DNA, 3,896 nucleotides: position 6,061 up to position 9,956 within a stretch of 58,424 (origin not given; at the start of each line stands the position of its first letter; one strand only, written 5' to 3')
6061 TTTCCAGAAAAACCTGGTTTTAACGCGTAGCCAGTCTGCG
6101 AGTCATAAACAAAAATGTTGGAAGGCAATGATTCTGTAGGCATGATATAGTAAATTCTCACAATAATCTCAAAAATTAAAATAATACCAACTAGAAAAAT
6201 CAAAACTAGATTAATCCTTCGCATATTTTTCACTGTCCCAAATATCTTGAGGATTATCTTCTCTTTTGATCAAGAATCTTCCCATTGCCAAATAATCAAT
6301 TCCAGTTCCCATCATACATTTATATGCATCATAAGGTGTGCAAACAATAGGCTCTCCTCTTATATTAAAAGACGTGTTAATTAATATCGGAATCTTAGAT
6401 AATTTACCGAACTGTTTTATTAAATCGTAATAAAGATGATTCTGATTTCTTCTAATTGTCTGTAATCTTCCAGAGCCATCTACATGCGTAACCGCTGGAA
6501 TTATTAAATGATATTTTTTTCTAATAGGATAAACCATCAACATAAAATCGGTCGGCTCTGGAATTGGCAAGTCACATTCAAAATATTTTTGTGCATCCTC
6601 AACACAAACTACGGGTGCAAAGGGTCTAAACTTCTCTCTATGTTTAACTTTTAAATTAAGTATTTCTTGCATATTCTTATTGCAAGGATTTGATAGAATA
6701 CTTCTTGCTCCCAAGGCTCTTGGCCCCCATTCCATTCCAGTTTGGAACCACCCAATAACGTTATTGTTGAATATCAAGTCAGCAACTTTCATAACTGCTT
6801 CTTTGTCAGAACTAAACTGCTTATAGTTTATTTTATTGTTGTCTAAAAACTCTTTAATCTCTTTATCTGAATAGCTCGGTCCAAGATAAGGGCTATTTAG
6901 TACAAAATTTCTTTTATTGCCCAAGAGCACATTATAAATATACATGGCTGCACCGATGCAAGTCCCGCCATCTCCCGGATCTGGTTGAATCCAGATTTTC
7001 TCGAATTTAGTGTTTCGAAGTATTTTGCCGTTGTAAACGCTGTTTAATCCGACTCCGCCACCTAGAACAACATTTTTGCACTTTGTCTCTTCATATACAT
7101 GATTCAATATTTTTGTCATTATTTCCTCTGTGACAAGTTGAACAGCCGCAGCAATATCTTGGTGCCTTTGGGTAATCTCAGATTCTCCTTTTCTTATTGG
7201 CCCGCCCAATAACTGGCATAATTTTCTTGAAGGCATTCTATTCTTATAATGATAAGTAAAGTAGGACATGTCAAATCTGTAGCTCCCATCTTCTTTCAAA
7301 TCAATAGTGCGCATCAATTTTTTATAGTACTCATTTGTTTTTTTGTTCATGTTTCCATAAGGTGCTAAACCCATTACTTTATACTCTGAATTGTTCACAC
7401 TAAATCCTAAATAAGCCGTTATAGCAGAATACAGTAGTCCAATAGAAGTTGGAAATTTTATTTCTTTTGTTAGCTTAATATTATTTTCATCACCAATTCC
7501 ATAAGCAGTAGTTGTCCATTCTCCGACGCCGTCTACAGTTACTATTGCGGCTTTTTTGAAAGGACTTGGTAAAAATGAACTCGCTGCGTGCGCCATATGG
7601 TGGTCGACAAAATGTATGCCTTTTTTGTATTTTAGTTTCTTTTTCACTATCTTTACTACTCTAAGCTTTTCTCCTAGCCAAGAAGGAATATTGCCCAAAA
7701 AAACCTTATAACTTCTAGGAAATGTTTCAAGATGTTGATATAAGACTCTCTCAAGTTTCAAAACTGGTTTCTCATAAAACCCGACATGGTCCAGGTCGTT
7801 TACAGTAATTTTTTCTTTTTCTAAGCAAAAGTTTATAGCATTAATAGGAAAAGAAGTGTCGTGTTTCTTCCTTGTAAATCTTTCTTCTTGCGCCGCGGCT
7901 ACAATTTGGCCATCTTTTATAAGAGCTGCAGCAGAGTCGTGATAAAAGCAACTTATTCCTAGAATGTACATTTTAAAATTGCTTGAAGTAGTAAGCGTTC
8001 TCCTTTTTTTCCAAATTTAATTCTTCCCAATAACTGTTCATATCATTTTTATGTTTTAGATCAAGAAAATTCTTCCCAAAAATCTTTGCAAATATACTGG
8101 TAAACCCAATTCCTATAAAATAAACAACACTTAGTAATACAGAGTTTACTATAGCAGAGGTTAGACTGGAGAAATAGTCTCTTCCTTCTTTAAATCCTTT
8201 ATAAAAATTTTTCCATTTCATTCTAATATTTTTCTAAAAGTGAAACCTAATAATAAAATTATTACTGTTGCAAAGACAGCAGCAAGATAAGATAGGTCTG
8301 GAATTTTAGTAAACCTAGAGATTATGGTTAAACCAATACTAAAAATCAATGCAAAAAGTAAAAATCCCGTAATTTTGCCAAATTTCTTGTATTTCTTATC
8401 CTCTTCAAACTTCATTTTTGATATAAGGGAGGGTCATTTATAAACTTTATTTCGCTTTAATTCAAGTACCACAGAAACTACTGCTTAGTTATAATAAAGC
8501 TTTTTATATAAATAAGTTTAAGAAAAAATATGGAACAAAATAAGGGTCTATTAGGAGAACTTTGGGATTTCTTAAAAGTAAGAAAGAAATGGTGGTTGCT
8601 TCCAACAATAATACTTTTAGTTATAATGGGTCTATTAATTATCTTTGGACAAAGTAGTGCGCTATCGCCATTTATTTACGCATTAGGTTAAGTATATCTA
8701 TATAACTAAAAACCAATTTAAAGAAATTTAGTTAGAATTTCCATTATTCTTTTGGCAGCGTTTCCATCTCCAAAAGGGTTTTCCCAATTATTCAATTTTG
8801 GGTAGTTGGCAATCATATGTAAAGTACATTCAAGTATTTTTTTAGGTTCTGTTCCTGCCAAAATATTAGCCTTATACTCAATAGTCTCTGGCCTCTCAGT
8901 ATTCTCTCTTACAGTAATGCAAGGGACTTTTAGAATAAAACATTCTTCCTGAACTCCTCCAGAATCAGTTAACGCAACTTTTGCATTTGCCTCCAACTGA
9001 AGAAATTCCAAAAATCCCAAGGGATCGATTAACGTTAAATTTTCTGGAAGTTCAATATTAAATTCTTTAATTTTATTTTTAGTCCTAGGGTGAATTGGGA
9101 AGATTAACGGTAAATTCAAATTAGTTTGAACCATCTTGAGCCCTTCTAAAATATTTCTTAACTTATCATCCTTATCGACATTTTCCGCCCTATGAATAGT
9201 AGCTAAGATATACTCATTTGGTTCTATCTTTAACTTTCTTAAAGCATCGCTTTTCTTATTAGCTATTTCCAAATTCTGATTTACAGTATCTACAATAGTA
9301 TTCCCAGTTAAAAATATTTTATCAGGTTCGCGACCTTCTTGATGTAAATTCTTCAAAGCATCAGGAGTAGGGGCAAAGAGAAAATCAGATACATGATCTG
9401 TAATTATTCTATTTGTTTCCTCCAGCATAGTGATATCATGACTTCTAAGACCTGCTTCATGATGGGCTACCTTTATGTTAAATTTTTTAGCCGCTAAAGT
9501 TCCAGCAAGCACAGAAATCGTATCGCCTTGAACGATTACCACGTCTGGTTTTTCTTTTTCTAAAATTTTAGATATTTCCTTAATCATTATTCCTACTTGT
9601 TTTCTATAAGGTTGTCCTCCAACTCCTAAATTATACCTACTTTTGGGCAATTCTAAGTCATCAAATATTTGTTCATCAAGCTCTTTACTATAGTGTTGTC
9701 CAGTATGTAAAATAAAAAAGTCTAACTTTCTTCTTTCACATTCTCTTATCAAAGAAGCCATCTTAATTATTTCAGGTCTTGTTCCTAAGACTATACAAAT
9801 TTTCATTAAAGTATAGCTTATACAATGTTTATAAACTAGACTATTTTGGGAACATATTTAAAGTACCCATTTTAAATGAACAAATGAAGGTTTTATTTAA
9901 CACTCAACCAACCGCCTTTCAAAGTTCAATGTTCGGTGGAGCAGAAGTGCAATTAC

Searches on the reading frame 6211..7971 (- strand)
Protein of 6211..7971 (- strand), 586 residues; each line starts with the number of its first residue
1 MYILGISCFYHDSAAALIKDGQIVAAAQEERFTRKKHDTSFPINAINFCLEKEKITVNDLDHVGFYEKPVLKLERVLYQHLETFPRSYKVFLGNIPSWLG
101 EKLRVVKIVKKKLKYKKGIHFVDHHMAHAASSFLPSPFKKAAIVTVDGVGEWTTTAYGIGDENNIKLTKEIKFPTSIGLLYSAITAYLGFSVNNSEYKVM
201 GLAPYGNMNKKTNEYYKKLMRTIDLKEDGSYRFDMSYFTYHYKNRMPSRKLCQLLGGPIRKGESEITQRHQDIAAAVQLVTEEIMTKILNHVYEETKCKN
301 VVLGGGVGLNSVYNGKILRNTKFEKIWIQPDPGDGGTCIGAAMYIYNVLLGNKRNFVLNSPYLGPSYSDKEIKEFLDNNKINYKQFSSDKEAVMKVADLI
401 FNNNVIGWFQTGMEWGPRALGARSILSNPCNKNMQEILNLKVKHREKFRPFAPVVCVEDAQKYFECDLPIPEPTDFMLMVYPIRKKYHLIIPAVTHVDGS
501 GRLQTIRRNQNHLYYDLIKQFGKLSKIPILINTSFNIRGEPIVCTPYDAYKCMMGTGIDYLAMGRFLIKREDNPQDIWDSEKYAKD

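Call 6: search_protein_families(library=pfam, proteins=[window:6211-7971:-], max_evalue=0.001)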
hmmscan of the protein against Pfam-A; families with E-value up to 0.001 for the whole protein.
window:6211-7971:- (586 aa): 4 families
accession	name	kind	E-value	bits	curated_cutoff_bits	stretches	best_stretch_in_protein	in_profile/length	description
PF02543.21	Carbam_trans_N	-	2e-85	287.7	24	1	3-343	2-346/346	Carbamoyltransferase N-terminus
PF16861.10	Carbam_trans_C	-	1.9e-68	229.8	27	1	397-570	1-170/170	Carbamoyltransferase C-terminus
PF00814.31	TsaD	-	0.00016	21.9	24.8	0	169-317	102-237/264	tRNA N6-adenosine threonylcarbamoyltransferase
PF22521.2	HypF_C_2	-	0.00038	20.8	27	1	267-340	163-240/241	Carbamoyltransferase, Kae1-like Domain, second subdomain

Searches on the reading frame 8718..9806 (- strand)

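Call 6: search_protein_families(library=pfam, proteins=[window:8718-9806:-], max_evalue=0.001)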
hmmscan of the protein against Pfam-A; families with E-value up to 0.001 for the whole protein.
window:8718-9806:- (362 aa): 3 families
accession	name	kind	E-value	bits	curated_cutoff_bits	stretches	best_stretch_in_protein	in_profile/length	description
PF02350.25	Epimerase_2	-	1.3e-113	379.8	30.6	1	22-358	2-346/347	UDP-N-acetylglucosamine 2-epimerase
PF13579.12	Glyco_trans_4_4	-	9.2e-05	23.3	29.7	1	18-169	9-157/158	Glycosyl transferase 4-like domain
PF13439.12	Glyco_transf_4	-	0.00075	20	28.5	0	18-167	10-162/170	Glycosyltransferase Family 4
